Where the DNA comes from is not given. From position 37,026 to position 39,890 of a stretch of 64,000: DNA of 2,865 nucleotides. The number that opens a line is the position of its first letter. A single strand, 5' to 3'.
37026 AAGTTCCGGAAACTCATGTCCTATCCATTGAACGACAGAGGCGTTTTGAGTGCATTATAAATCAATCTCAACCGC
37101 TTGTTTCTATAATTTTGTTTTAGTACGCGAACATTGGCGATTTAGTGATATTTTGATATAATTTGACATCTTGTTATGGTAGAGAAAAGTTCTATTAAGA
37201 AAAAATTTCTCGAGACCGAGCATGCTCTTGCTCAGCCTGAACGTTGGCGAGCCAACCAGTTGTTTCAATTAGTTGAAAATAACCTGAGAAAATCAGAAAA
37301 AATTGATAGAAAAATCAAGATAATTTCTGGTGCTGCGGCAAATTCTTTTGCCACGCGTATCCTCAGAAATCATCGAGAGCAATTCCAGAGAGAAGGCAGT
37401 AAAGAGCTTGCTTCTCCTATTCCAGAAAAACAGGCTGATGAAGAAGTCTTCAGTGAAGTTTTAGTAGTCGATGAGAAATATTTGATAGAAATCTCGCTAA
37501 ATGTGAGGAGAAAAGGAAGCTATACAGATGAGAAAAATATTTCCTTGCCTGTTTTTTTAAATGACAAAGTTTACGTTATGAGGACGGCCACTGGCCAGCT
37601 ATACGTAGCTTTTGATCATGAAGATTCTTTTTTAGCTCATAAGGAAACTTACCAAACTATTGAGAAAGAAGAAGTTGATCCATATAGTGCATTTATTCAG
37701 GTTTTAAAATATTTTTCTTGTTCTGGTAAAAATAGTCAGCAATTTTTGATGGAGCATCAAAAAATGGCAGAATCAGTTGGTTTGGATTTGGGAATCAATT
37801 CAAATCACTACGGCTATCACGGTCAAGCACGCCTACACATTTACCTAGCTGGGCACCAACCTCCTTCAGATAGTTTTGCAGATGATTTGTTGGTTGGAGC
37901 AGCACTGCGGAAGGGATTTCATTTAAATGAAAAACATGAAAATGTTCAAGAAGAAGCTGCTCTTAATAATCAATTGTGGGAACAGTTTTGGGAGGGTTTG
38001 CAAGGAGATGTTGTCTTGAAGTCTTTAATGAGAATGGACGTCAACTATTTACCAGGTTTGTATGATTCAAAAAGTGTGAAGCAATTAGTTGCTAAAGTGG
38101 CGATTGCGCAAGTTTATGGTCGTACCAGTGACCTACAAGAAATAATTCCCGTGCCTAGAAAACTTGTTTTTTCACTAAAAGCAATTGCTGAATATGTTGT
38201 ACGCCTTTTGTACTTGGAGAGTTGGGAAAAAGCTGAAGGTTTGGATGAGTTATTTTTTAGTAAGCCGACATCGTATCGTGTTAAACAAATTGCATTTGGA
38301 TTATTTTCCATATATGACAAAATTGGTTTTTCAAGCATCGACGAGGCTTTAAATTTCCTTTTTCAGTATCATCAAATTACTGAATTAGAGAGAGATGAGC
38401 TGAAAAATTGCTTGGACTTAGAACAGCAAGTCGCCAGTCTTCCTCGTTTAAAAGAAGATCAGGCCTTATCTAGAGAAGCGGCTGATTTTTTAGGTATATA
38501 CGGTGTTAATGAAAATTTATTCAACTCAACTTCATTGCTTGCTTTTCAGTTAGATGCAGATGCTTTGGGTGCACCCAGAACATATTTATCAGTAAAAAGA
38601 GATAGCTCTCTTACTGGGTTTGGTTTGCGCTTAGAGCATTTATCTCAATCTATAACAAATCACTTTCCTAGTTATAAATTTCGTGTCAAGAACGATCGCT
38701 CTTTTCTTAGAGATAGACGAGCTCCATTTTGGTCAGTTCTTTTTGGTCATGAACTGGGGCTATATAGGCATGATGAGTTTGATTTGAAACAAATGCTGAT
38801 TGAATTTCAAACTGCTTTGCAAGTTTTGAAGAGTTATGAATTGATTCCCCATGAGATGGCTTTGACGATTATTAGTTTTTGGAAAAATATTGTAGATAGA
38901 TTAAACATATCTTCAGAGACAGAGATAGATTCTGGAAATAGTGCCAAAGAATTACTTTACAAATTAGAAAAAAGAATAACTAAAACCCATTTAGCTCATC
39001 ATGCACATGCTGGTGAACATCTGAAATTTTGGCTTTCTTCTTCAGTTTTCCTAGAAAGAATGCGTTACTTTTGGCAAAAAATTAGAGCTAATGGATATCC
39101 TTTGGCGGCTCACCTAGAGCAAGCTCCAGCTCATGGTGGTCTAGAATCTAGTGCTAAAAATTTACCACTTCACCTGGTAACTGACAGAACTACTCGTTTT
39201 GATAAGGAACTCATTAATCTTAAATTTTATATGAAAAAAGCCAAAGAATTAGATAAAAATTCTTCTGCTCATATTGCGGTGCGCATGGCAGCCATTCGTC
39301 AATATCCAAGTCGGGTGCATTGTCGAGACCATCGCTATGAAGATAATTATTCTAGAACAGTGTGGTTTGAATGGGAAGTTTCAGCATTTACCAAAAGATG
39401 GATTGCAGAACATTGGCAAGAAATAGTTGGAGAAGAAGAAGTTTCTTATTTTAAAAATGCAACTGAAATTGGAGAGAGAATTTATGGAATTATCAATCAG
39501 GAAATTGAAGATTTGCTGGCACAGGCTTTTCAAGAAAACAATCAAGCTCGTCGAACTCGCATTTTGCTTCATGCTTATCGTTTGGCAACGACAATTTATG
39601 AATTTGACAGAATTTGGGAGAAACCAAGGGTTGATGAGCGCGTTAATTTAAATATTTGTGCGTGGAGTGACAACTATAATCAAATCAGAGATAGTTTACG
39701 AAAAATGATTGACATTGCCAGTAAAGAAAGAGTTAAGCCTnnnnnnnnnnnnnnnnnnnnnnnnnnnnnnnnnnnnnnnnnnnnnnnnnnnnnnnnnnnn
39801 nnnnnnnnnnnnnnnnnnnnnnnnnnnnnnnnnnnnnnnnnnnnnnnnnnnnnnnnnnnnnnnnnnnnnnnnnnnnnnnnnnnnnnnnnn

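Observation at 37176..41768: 1530-aa protein with two tandem MutS-type ATPase domains (intramolecular pseudo-dimer?) beside tRNA-Arg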

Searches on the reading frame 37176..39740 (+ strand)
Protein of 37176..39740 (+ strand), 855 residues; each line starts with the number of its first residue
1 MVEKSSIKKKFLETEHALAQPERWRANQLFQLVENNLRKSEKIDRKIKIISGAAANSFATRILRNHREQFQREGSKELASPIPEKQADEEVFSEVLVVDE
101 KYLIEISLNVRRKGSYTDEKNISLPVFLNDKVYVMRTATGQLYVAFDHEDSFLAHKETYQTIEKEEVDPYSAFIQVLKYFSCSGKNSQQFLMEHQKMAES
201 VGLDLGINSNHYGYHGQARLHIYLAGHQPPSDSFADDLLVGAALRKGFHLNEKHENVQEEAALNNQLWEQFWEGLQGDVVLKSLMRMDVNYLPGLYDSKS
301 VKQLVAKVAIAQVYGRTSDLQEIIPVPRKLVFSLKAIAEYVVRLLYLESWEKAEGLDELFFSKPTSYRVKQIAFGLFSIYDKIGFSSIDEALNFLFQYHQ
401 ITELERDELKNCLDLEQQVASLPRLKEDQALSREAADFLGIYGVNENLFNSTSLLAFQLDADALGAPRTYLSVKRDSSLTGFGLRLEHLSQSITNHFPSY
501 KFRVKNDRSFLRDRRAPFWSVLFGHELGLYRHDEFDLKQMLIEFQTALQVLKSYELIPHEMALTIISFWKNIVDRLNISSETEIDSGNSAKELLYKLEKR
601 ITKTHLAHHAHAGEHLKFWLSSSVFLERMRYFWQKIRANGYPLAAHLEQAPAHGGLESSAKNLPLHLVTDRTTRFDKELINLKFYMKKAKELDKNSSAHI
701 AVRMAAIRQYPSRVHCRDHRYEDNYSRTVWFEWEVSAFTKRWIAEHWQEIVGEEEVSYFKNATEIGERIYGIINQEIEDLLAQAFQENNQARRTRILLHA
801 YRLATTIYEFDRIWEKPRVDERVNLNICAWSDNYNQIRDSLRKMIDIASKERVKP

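Call 7: search_protein_families(library=pfam, proteins=[window:37176-39740:+], max_evalue=10)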
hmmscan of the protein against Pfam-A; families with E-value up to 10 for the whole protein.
seq(855 aa): 0 families

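Call 71: search_solved_structures(query=A6, max_evalue=10)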
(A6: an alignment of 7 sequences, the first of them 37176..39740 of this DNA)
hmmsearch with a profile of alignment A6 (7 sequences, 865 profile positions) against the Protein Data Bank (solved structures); distinct sequences matched with E-value up to 10: 0.
